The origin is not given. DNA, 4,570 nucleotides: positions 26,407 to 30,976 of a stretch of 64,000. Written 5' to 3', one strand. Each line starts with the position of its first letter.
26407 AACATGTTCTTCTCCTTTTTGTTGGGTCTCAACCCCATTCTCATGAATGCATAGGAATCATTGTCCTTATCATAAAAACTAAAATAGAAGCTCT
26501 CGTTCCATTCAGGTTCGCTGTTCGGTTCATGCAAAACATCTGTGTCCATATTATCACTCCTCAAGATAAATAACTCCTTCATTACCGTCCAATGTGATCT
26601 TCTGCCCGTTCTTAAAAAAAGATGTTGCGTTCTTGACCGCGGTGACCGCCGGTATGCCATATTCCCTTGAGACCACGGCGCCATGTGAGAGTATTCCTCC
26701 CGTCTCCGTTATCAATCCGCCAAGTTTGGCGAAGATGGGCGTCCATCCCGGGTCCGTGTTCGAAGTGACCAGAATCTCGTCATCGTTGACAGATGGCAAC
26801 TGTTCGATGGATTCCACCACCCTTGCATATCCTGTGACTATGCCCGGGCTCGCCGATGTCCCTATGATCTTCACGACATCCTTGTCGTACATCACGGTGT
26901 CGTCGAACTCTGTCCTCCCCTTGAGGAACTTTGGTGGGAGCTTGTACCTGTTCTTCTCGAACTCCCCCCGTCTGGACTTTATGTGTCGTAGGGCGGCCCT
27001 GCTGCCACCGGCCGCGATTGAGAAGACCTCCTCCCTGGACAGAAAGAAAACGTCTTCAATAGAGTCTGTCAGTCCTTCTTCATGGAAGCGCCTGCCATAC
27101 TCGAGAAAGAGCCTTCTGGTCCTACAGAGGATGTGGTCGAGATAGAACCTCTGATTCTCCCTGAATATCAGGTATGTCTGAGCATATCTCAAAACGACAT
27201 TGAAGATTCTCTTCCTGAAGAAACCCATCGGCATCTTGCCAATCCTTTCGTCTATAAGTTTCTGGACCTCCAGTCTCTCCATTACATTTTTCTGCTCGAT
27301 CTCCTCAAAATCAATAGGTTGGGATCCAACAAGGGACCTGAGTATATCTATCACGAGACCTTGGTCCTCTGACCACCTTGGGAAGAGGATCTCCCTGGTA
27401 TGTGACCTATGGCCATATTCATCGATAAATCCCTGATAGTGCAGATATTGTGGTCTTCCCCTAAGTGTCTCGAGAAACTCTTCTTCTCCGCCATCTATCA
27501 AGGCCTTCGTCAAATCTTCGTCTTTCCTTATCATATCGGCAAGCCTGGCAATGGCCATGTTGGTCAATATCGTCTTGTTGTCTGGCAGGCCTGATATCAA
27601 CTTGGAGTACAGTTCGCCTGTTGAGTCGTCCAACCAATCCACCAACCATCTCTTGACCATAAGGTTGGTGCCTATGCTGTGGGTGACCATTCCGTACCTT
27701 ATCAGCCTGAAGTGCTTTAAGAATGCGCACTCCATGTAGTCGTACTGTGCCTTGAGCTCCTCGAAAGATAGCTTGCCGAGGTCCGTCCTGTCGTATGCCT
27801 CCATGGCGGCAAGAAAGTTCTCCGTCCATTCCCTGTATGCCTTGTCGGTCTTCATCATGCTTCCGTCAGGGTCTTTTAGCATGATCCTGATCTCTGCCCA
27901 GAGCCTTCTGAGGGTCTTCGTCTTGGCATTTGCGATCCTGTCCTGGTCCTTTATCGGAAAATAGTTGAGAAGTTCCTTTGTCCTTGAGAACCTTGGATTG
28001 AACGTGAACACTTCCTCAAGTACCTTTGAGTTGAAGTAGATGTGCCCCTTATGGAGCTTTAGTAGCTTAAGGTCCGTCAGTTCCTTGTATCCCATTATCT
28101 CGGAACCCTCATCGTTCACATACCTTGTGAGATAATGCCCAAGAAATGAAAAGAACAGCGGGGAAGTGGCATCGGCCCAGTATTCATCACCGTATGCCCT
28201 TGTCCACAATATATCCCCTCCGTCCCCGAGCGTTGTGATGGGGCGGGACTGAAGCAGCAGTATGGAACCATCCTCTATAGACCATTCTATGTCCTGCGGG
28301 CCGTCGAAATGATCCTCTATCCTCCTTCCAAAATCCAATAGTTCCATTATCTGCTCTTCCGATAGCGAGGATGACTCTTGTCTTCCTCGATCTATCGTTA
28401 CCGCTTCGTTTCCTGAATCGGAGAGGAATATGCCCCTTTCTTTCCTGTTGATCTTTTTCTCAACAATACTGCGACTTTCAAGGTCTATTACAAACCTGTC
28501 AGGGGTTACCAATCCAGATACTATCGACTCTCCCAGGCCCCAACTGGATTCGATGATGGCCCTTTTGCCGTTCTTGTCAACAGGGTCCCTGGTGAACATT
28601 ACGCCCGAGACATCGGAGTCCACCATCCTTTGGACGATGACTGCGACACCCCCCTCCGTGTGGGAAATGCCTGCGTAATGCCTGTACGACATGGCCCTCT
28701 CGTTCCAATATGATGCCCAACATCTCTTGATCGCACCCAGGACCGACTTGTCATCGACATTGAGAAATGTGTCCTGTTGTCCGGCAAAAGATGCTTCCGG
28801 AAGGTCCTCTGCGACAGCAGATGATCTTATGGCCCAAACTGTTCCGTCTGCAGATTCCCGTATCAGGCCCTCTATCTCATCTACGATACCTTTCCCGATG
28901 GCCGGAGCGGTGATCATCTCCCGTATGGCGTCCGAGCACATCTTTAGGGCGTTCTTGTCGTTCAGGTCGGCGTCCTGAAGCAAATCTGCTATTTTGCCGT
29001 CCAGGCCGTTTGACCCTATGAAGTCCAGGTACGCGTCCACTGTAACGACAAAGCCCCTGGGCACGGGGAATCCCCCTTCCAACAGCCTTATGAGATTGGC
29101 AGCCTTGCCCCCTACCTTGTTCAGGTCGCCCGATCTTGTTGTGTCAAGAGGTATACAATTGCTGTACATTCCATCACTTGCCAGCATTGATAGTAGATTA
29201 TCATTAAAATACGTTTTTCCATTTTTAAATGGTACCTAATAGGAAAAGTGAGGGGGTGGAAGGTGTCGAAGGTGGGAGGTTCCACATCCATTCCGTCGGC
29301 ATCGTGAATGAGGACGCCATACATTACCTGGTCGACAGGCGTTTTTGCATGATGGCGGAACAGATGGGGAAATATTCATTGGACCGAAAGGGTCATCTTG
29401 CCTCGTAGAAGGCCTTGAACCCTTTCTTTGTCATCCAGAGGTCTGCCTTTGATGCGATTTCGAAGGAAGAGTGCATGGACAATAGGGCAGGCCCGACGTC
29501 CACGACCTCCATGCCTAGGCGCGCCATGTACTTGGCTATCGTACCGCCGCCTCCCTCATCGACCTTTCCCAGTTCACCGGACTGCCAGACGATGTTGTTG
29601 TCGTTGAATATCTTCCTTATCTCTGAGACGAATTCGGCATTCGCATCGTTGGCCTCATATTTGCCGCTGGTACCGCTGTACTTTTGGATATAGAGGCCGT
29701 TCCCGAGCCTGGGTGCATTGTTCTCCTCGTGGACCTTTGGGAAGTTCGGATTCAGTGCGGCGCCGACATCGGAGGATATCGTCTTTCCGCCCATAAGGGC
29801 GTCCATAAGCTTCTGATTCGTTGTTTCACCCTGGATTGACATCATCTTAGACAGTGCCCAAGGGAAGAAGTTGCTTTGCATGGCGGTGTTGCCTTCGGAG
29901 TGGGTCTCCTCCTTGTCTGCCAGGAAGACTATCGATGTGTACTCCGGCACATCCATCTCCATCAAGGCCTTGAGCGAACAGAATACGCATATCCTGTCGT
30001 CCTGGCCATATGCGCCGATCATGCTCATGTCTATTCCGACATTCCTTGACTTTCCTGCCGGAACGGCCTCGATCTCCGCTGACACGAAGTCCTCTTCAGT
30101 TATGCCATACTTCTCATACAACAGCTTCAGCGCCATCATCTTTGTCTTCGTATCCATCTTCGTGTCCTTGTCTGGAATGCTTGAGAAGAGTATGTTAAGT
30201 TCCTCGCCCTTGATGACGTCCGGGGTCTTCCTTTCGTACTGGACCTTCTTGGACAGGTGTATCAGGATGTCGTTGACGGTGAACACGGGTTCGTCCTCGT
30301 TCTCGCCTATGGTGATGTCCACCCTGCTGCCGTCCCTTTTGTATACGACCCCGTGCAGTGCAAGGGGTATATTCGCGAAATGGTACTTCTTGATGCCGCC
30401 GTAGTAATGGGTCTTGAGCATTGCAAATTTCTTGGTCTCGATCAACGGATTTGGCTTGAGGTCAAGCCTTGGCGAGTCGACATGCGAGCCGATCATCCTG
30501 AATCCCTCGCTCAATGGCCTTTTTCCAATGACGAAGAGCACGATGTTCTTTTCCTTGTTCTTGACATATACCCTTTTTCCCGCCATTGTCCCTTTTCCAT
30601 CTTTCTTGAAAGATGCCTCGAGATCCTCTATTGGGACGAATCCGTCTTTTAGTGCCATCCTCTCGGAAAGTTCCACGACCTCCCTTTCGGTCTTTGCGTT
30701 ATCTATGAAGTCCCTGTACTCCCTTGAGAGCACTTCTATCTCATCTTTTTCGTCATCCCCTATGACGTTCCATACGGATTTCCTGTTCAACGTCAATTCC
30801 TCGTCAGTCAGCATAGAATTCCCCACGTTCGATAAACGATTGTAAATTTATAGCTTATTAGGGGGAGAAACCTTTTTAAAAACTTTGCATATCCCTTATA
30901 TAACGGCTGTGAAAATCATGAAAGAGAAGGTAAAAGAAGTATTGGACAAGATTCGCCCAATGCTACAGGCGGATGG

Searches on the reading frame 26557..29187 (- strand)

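Call 66: search_protein_families(library=pfam, proteins=[window:26557-29187:-], max_evalue=0.00001)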
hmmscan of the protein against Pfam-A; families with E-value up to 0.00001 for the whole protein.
window:26557-29187:- (877 aa): 2 families
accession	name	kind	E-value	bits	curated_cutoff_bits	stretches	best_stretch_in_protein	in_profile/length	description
PF01326.24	PPDK_N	-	4.8e-93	312.5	27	1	23-322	2-314/328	Pyruvate phosphate dikinase, AMP/ATP-binding domain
PF00391.29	PEP-utilizers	-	8.8e-24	83.3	23.1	1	801-871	2-72/72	PEP-utilising enzyme, mobile domain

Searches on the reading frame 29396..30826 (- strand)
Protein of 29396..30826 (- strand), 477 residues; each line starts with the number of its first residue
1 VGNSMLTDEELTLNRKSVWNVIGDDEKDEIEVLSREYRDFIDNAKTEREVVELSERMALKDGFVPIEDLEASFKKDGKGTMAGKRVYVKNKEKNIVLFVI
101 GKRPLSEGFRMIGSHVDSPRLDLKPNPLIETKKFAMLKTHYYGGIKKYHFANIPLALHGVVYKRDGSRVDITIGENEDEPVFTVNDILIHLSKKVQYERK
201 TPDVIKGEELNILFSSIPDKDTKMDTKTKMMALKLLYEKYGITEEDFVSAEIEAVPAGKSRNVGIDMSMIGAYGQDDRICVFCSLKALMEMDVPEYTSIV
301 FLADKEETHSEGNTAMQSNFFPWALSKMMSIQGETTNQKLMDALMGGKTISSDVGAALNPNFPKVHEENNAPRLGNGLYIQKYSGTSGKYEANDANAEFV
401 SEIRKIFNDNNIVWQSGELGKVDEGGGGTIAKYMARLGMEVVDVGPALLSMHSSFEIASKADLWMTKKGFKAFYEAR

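Call 66: search_protein_families(library=pfam, proteins=[window:29396-30826:-], max_evalue=0.00001)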
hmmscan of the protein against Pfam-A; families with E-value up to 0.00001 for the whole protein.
window:29396-30826:- (477 aa): 1 family
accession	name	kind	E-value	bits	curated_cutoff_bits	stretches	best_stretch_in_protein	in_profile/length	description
PF02127.20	Peptidase_M18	-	5.5e-90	302.7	24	1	40-474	1-432/432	Aminopeptidase I zinc metalloprotease (M18)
